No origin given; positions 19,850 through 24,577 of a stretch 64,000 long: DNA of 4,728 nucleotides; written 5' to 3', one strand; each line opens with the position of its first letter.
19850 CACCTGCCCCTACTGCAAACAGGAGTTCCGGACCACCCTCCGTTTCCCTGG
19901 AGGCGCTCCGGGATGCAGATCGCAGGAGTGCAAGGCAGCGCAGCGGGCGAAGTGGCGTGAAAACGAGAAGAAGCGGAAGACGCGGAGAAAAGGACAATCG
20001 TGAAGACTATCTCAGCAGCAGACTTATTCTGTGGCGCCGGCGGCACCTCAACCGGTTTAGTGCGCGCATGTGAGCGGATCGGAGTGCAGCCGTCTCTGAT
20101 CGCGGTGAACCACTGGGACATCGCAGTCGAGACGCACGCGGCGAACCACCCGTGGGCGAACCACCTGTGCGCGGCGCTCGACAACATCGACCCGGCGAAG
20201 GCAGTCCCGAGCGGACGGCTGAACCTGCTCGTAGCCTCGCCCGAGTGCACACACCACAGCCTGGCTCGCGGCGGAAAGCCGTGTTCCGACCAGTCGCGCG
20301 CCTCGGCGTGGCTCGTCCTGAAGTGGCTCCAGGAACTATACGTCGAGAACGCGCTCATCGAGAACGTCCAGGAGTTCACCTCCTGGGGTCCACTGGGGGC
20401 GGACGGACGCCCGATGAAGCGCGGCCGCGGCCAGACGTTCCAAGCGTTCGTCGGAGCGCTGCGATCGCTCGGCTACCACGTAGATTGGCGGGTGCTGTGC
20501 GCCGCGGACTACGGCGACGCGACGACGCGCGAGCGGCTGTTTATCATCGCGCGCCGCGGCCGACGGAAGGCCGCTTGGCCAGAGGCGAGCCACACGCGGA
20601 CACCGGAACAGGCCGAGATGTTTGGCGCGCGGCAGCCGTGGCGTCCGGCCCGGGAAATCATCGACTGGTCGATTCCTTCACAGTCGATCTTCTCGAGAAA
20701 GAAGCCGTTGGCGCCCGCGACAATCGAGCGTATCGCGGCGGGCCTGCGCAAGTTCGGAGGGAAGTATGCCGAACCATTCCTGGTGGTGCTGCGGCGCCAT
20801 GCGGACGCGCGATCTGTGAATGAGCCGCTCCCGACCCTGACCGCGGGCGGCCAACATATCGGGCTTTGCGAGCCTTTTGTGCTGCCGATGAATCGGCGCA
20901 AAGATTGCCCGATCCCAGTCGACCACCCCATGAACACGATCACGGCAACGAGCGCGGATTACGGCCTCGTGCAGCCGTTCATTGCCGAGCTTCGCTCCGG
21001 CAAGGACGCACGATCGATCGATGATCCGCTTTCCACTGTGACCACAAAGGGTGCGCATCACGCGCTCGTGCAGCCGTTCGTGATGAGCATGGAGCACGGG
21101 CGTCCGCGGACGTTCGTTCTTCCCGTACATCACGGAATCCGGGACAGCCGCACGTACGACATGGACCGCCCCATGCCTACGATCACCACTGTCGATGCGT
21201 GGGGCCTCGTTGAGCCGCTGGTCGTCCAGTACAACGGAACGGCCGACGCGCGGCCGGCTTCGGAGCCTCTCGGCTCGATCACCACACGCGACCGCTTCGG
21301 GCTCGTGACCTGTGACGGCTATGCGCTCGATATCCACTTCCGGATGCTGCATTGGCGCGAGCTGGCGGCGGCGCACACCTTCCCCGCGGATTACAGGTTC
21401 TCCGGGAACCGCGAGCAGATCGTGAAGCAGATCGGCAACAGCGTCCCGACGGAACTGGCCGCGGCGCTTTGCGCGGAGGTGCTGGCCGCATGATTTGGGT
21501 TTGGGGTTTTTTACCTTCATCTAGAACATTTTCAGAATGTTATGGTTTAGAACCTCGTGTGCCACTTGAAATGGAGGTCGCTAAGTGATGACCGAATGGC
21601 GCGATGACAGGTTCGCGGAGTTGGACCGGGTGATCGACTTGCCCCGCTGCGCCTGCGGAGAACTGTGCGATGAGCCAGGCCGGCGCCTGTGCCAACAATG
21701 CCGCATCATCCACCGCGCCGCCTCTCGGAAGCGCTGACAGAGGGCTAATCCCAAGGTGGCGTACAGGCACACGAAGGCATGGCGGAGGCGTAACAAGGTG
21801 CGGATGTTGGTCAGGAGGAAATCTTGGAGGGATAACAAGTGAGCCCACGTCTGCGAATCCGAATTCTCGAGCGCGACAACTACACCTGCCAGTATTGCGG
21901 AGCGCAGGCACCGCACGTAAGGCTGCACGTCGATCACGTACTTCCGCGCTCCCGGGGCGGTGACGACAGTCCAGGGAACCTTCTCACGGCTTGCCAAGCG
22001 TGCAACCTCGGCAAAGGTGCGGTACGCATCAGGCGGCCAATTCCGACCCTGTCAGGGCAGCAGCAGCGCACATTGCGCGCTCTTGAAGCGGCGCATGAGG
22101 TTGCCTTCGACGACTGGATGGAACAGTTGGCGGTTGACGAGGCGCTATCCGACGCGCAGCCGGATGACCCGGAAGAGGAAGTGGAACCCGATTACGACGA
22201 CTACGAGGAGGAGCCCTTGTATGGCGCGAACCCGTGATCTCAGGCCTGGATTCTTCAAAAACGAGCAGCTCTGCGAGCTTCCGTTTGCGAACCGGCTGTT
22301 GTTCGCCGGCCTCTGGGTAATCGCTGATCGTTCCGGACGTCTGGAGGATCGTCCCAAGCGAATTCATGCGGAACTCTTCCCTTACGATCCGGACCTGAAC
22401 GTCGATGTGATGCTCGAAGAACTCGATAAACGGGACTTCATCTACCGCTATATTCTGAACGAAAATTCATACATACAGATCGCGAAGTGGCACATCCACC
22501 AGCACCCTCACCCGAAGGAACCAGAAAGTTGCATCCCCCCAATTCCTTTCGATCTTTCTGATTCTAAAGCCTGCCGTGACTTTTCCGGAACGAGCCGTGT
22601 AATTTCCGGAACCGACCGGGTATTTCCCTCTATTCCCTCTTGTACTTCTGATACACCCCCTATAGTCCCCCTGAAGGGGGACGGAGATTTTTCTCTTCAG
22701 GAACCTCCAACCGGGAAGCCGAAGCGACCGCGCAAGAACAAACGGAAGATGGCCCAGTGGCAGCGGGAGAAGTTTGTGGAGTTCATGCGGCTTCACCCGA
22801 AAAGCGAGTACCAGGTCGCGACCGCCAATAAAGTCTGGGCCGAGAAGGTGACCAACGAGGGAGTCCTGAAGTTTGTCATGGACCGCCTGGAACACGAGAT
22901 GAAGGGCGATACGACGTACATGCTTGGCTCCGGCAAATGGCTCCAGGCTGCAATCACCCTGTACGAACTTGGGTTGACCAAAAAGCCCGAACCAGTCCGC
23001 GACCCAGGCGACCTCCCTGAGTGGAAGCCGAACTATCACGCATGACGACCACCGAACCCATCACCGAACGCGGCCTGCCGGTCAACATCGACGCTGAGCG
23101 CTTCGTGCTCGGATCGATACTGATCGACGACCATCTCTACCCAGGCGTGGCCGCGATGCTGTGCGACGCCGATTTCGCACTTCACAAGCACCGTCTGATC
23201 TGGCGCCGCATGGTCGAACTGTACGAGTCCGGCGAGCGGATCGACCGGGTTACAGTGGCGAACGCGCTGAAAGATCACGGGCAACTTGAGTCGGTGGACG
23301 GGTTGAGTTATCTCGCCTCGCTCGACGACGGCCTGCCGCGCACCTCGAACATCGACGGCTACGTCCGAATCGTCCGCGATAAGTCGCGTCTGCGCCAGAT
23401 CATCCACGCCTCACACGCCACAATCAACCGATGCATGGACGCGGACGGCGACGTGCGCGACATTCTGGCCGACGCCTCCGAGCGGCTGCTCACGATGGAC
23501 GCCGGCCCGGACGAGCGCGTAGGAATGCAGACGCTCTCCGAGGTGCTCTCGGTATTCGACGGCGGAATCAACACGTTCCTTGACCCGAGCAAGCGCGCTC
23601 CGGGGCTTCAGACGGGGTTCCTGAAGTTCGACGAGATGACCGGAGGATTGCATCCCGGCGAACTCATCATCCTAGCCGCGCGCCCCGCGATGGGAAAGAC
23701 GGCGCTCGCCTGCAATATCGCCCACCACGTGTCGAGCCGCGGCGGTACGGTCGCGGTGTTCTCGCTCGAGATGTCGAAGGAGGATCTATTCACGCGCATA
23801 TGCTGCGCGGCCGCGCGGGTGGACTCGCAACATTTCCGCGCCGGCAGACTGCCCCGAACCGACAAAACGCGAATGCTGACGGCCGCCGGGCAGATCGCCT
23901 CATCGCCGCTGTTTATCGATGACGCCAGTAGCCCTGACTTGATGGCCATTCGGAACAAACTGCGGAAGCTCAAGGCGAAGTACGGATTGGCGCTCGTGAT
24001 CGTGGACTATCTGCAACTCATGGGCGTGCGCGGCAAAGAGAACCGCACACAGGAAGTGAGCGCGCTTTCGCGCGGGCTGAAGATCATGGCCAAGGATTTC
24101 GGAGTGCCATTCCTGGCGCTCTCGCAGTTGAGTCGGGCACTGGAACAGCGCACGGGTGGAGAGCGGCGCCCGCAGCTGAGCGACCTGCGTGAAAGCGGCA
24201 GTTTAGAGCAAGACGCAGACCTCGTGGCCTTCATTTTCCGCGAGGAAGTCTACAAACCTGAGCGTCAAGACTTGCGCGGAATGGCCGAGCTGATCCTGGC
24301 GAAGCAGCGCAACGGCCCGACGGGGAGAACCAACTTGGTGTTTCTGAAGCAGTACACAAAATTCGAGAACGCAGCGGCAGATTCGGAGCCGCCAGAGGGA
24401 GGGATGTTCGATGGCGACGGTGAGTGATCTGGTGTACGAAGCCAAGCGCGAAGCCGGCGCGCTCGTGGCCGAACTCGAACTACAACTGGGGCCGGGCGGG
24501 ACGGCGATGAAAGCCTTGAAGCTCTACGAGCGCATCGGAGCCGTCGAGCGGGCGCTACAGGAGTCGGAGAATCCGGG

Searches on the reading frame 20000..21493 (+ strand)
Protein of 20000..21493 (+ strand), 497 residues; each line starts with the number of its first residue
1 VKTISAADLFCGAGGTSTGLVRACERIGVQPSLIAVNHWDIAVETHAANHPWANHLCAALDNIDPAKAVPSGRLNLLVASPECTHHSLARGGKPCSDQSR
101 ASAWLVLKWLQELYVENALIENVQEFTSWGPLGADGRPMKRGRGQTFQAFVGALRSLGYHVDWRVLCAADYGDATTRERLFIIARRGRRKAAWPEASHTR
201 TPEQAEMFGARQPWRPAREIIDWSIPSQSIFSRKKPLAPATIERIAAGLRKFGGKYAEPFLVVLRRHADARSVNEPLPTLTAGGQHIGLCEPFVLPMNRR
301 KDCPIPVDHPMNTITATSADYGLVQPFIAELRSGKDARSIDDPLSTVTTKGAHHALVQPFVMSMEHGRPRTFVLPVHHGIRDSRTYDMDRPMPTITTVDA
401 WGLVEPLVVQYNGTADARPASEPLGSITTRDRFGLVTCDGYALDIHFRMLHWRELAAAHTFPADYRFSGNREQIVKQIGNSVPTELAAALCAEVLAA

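Call 34: search_protein_families(library=pfam, proteins=[window:20000-21493:+], max_evalue=0.001)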
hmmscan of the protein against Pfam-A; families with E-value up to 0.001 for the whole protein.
window:20000-21493:+ (497 aa): 1 family
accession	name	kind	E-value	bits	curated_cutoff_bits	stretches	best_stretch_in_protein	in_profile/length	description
PF00145.23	DNA_methylase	-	2.3e-29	103.3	22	2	6-204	3-180/324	C-5 cytosine-specific DNA methylase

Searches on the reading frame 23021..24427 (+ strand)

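Call 34: search_protein_families(library=pfam, proteins=[window:23021-24427:+], max_evalue=0.001)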
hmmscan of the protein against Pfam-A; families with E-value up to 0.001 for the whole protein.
window:23021-24427:+ (468 aa): 3 families
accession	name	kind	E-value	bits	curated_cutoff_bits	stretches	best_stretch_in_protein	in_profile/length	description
PF03796.21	DnaB_C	-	3.3e-95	318.7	27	1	195-450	1-255/255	DnaB-like helicase C terminal domain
PF00772.26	DnaB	-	9.3e-28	96.7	23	1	19-120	2-103/103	DnaB-like helicase N terminal domain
PF13481.12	AAA_25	-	2.9e-16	60.1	27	1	210-370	30-190/195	AAA domain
